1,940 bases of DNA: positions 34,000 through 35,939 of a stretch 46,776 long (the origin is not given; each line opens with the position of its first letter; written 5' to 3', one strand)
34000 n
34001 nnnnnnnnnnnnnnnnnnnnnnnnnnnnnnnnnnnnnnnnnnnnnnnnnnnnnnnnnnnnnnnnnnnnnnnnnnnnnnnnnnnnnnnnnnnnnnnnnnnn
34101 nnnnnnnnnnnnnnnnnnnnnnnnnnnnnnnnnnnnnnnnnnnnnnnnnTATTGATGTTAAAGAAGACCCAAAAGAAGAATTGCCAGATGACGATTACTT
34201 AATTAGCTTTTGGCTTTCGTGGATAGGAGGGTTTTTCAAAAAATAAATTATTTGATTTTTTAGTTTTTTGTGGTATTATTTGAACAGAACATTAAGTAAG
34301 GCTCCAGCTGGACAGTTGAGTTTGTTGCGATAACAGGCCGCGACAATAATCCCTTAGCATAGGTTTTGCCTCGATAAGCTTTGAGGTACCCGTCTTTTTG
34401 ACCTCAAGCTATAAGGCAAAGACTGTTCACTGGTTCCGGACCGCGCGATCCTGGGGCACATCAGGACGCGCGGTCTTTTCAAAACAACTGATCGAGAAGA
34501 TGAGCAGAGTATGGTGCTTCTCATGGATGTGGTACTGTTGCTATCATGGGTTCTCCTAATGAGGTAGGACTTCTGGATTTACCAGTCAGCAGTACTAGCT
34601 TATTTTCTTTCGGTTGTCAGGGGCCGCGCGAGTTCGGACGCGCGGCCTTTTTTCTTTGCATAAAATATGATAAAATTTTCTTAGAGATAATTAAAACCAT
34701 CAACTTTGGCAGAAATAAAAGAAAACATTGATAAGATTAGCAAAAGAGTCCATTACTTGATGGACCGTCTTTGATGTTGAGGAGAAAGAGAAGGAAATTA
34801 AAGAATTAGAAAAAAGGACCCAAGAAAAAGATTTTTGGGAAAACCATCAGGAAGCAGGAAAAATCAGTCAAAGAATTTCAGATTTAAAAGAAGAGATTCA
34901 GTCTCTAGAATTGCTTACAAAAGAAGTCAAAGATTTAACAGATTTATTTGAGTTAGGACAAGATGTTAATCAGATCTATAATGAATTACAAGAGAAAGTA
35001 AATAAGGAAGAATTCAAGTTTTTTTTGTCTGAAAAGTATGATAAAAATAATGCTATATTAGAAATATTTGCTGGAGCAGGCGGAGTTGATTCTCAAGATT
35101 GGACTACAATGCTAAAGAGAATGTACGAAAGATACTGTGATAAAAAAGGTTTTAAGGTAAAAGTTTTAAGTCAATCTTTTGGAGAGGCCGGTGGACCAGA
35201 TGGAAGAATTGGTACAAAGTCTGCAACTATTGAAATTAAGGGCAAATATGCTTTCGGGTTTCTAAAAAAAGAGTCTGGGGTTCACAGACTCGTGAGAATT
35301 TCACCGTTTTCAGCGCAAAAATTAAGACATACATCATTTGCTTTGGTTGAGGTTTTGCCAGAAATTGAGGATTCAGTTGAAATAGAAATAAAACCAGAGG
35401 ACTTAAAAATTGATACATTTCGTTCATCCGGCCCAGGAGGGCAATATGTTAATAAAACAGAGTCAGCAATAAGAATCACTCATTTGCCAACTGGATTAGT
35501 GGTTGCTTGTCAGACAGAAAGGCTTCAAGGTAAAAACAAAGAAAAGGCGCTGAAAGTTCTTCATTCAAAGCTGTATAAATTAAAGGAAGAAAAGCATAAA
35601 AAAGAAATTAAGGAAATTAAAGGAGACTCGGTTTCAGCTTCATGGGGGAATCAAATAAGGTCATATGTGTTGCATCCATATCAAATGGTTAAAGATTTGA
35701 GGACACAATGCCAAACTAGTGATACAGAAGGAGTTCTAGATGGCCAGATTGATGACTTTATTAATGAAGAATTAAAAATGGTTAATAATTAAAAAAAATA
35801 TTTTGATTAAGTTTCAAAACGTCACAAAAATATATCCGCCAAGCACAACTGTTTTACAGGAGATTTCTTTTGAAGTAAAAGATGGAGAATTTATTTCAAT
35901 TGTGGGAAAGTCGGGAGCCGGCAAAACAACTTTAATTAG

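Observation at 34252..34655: Orphan promoter-to-terminator locus: two tandem GC-rich structured RNAs upstream of prfB that I cannot assign to any known family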

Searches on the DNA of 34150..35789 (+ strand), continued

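Call 69: search_with_rna_model(model_id=R1, sources=[L082, L086, L097, L104, L105, L103, L081], max_evalue=10, filters=off)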
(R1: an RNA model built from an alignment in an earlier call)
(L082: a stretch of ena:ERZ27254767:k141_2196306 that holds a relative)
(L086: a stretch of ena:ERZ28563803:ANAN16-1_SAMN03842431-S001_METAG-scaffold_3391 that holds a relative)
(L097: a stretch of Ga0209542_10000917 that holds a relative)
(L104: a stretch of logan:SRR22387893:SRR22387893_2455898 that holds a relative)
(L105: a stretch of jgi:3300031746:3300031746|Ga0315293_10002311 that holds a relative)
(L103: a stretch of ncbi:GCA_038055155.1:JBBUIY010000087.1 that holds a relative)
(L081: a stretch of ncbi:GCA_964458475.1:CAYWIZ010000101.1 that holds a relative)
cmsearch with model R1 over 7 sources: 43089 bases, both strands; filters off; matches with E-value up to 10: 19.
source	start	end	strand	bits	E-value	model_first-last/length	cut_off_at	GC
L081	355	453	-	10.6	0.33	1-137/137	no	0.39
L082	5561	5667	-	8.2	1.5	1-137/137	no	0.37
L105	1939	1978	-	7.7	2.2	1-137/137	no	0.28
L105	6429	6549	-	7.6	2.3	1-137/137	no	0.31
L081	353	451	+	7.5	2.4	1-137/137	no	0.38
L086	6952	7024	-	7.4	2.6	1-137/137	no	0.3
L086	2312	2356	-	7.3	2.8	1-137/137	no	0.27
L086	2744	2800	-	6.9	3.6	1-137/137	no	0.37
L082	3578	3618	+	6.8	3.9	1-137/137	no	0.46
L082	7095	7125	+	6.6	4.3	1-137/137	no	0.39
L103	282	318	-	6.5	4.7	1-137/137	no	0.81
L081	217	253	-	6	6.3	1-137/137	no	0.24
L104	1462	1530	+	6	6.4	1-137/137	no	0.42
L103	6227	6316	+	6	6.5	1-137/137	no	0.47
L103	2440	2471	-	5.8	7.3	1-137/137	no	0.34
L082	7897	7924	-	5.5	8.7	81-108/137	no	0.39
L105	1470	1565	+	5.4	9.4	1-137/137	no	0.33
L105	5590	5645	-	5.4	9.5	1-137/137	no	0.66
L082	2077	2114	-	5.3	9.9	1-137/137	no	0.21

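Call 86: search_with_rna_model(model_id=R1, sources=[L118, L122, L123, L092, L091, L095], max_evalue=1, filters=off)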
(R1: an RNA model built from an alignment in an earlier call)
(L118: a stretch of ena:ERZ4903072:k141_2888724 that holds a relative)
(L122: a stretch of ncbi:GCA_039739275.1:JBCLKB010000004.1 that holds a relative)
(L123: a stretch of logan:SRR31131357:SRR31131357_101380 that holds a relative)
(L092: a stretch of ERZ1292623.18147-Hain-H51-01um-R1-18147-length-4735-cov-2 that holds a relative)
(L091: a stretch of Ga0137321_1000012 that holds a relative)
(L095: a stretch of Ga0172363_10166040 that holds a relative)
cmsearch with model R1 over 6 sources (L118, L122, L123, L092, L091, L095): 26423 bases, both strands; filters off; matches with E-value up to 1: 5.
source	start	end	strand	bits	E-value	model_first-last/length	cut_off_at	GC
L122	1369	1410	-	11.7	0.095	1-137/137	no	0.38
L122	1393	1516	+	8.6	0.72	1-137/137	no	0.32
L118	4840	4954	+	8.6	0.74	1-137/137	no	0.28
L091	1665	1698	+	8.3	0.86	1-137/137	no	0.71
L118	2343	2455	+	8.2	0.91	1-137/137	no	0.33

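Call 87: search_with_rna_model(model_id=R2, sources=[L118, L122, L123, L092, L091, L095], max_evalue=1, filters=off)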
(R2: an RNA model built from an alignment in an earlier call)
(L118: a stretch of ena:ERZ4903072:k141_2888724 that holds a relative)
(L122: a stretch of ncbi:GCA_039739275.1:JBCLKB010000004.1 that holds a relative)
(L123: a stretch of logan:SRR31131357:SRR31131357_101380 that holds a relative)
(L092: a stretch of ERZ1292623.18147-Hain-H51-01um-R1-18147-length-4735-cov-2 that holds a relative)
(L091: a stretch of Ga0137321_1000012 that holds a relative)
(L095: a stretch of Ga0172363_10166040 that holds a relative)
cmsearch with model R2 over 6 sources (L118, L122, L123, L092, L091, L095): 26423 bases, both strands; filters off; matches with E-value up to 1: 9.
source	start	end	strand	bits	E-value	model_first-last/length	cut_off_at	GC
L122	1466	1499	+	12.3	0.17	1-135/135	no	0.35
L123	3414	3517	+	12.3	0.17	1-135/135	no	0.4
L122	1465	1498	-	11.6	0.26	1-135/135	no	0.38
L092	2932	2965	+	10.6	0.53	1-135/135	no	0.44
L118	1633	1714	+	10.5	0.54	1-135/135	no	0.33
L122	2285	2320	+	10.4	0.6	1-135/135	no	0.31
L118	4693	4776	-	9.8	0.86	1-135/135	no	0.29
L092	3122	3147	+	9.8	0.89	1-135/135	no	0.69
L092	2931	2964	-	9.6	0.98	1-135/135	no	0.41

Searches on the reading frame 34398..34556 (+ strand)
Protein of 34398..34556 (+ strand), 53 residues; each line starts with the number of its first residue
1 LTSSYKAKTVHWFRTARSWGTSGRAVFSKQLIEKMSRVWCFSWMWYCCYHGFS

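Call 54: search_protein_representatives(protein=window:34398-34556:+)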
Query: 53 residues. Proteins with E-value up to 0.001 (for the whole library): 3; up to 1e-10: 0; up to 1e-30: 0. The best 3 are listed.
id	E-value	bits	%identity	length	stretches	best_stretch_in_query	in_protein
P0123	6.1e-05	39.0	35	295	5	15-40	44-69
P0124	2.9e-04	36.8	50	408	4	7-21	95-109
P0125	5.2e-04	36.1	41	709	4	6-27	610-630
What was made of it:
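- The 53-aa ORF has only low-complexity hits (call 54).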

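Call 58: search_protein_families(library=pfam, proteins=[window:34398-34556:+], max_evalue=0.01)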
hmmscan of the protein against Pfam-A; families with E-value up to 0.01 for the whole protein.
window:34398-34556:+ (53 aa): 0 families

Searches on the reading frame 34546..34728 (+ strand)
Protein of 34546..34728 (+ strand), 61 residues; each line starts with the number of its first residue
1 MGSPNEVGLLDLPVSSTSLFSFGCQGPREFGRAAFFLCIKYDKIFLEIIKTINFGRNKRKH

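Call 43: list_cluster_members(proteins=[window:34546-34728:+, window:34398-34556:+, window:34357-34524:-, window:33839-34243:+])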
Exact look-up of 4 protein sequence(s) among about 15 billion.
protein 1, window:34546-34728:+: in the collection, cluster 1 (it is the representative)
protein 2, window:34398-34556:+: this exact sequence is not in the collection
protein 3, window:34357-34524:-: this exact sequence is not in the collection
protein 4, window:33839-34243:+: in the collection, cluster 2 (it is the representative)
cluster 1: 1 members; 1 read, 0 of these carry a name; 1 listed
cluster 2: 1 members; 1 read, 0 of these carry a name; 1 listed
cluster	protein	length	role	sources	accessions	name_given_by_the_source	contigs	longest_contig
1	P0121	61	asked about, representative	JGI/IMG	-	-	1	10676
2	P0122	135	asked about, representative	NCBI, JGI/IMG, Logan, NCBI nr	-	-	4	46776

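Call 46: find_homologous_proteins(query=window:34546-34728:+, max_evalue=10)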
Query window:34546-34728:+ (61 aa): 1 proteins with E <= 10 among 1 candidates.
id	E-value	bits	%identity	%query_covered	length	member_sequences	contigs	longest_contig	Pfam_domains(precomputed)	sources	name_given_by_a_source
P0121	3.9e-34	132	100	100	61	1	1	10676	-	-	-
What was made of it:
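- Checked: The small ORFs have no Pfam match and no real homologue (calls 46, 54, 58).
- The 61-aa ORF has no relative among 5.8 billion proteins (call 46).
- Tried and rejected: The 61-aa ORF has no relative (calls 43, 46).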

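Call 58: search_protein_families(library=pfam, proteins=[window:34546-34728:+], max_evalue=0.01)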
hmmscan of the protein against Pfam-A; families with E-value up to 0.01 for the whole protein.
window:34546-34728:+ (61 aa): 0 families

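Call 88: find_encoding_contigs(protein=P0122, flank=2000, max_places=10)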
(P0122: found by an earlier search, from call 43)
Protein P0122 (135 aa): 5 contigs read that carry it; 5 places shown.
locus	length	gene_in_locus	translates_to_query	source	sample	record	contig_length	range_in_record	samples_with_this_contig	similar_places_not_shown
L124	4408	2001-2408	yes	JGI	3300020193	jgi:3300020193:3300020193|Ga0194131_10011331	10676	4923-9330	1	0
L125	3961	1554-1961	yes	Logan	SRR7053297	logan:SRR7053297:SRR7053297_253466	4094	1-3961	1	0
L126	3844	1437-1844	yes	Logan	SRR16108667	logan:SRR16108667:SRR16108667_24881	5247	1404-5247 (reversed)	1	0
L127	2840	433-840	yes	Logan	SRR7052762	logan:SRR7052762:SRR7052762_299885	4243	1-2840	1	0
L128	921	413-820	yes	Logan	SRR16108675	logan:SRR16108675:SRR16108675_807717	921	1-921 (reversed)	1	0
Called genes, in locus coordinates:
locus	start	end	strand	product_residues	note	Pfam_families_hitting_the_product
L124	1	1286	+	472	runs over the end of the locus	PF01425:Amidase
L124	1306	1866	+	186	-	-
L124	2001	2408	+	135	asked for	PF04977:DivIC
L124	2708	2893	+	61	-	-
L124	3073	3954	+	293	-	PF03462:PCRF, PF00472:RF-1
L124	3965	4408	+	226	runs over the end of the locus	PF00005:ABC_tran, PF13304:AAA_21 (faint)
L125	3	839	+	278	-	?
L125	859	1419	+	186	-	-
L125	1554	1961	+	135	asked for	PF04977:DivIC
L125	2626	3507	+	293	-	PF03462:PCRF, PF00472:RF-1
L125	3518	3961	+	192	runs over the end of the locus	?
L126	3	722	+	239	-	?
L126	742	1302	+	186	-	-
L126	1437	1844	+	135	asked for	PF04977:DivIC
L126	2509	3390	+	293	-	PF03462:PCRF, PF00472:RF-1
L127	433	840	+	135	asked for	PF04977:DivIC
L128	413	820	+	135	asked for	PF04977:DivIC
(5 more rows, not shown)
